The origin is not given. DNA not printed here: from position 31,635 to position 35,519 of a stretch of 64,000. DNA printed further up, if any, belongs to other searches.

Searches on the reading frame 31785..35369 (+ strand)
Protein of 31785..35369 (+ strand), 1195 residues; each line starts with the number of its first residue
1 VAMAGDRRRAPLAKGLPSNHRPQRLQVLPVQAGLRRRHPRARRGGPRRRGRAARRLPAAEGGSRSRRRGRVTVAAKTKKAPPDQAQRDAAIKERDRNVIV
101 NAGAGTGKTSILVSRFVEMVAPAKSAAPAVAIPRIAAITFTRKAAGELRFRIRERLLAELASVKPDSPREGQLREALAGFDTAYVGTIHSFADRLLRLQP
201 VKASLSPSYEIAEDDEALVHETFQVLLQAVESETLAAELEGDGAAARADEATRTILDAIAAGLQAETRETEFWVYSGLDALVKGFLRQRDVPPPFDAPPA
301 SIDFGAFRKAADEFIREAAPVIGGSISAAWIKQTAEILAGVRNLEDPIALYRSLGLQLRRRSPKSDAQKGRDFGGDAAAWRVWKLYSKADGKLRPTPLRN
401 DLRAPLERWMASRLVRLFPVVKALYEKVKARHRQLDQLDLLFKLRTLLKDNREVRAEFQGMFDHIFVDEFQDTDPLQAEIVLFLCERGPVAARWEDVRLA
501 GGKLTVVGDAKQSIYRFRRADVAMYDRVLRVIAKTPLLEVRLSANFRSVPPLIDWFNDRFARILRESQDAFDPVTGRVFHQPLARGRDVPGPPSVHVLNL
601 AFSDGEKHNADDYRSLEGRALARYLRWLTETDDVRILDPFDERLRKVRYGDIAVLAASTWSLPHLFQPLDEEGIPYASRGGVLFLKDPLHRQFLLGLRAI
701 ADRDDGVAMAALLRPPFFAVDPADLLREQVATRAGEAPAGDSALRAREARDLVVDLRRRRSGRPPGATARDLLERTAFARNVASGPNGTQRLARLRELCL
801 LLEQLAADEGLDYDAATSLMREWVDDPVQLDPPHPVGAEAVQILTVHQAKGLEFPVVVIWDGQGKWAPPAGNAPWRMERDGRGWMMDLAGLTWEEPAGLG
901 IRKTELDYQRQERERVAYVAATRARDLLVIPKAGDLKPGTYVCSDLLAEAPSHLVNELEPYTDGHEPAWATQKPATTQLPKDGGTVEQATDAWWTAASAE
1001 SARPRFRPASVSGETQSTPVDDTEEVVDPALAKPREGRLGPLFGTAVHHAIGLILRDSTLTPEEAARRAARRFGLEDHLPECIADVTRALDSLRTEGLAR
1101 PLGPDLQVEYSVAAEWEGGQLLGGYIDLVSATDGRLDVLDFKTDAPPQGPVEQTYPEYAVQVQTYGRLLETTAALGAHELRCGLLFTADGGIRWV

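Call 3: search_protein_families(library=pfam, proteins=[window:31785-35369:+], max_evalue=0.1)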
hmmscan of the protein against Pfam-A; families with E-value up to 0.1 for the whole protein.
window:31785-35369:+ (1195 aa): 7 families
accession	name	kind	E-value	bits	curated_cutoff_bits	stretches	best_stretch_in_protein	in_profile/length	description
PF00580.27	UvrD-helicase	-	3.6e-47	161.7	23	1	86-527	4-265/271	UvrD/REP helicase N-terminal domain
PF13361.12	UvrD_C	-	7.7e-17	62.2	25.6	1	790-930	236-345/350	UvrD-like helicase C-terminal domain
PF13245.12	AAA_19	-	1.2e-12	48.6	25.1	1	89-518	4-134/134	AAA domain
PF13538.12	UvrD_C_2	-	1.8e-08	34.6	27.4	1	843-862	4-23/52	UvrD-like helicase C-terminal domain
PF12705.13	PDDEXK_1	-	2.6e-08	34.6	22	1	1038-1176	31-176/247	PD-(D/E)XK nuclease superfamily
PF01443.25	Viral_helicase1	-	0.018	15.3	21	0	911-930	207-226/228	Viral superfamily 1 RNA helicase core domain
PF13604.12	AAA_30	-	0.046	13.9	27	0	88-149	8-63/191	AAA domain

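Call 4: search_protein_families(library=padloc, proteins=[window:31785-35369:+], max_evalue=0.1)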
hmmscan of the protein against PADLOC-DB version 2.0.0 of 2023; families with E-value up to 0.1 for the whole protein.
window:31785-35369:+ (1195 aa): 48 families (the best 25 are shown)
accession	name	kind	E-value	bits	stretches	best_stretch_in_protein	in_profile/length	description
PDLC03802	RTasHel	-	1.9e-33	114.3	2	423-557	154-270/675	DRT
PDLC00117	GajB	-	2e-29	100.6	3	424-553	181-295/604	UrvD helicase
PDLC00122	GajB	-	4e-27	93.3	2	447-554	148-241/502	UrvD helicase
PDLC00132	GajB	-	2.7e-26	90.4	2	88-238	9-127/625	UrvD helicase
PDLC00127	GajB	-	5e-25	86.1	2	421-557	161-286/594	UrvD helicase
PDLC00123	GajB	-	6.1e-24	82.5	3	449-556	164-255/540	UrvD helicase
PDLC00114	GajB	-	1.8e-23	81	3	85-225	11-128/635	UrvD helicase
PDLC00103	GajB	-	2e-23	81.1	3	444-564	194-298/612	UrvD helicase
PDLC00119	GajB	-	1.5e-22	78.3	2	435-557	192-297/565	UrvD helicase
PDLC00129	GajB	-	6.2e-20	69.3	3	447-557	210-306/594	UrvD helicase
PDLC00130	GajB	-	2.1e-18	64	2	425-562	169-292/589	UrvD helicase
PDLC00134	GajB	-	3.1e-18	64.1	2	445-570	196-305/431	UrvD helicase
PDLC00110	GajB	-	2.1e-17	60.9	1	423-555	232-356/725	UrvD helicase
PDLC00112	GajB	-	2.3e-17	60.9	3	459-552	209-287/581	UrvD helicase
PDLC00107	GajB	-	2.7e-17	60.6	3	81-162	15-91/587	UrvD helicase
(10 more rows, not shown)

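Call 57: search_protein_families(library=ncbifam, proteins=[window:31785-35369:+], max_evalue=0.01)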
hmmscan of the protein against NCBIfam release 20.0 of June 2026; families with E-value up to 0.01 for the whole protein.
window:31785-35369:+ (1195 aa): 15 families
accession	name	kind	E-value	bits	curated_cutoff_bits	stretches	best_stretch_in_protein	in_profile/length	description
TIGR02785.1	addA_Gpos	equivalog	1.1e-55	189.2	707.65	3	412-727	335-654/1234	helicase-exonuclease AddAB subunit AddA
TIGR00609.1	recB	equivalog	2e-53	181.9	696.05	2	422-933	330-813/1175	exodeoxyribonuclease V subunit beta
TIGR02784.1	addA_alphas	equivalog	8.9e-53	180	860.75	1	93-1192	8-1135/1138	double-strand break repair helicase AddA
TIGR01073.1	pcrA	equivalog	6.6e-41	140.5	911.2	3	421-549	169-282/725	DNA helicase PcrA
TIGR01075.1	uvrD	equivalog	1.4e-35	122.8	1144.45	2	420-554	167-286/715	DNA helicase II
NF008743.0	PRK11773.1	equivalog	6.3e-34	117.4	965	2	84-216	12-118/720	DNA helicase II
NF010485.0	PRK13909.1-2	equivalog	1.2e-32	113.1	650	2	411-566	278-430/909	RecB-like helicase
NF010487.0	PRK13909.1-4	equivalog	2.5e-26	92.2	759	3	406-573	269-433/924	RecB-like helicase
TIGR01074.1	rep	equivalog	3.5e-25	88.4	951.45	2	399-549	142-279/668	DNA helicase Rep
NF008128.0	PRK10876.1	equivalog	5.5e-22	77.3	1697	1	422-859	336-754/1181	exodeoxyribonuclease V subunit beta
NF008276.0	PRK11054.1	equivalog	2.2e-19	69.5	543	2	77-159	192-268/684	DNA helicase IV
NF008172.0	PRK10919.1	equivalog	1.2e-18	66.7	1168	2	399-549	143-280/673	DNA helicase Rep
NF010486.0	PRK13909.1-3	equivalog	2.4e-15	55.6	1109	2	456-571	325-434/921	RecB-like helicase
NF010484.0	PRK13909.1-1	equivalog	4.8e-15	54.4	1074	1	400-571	279-446/945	RecB-like helicase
NF041464.1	HelD_BACSU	equivalog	0.0029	15.6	419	0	461-555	546-625/779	RNA polymerase recycling motor HelD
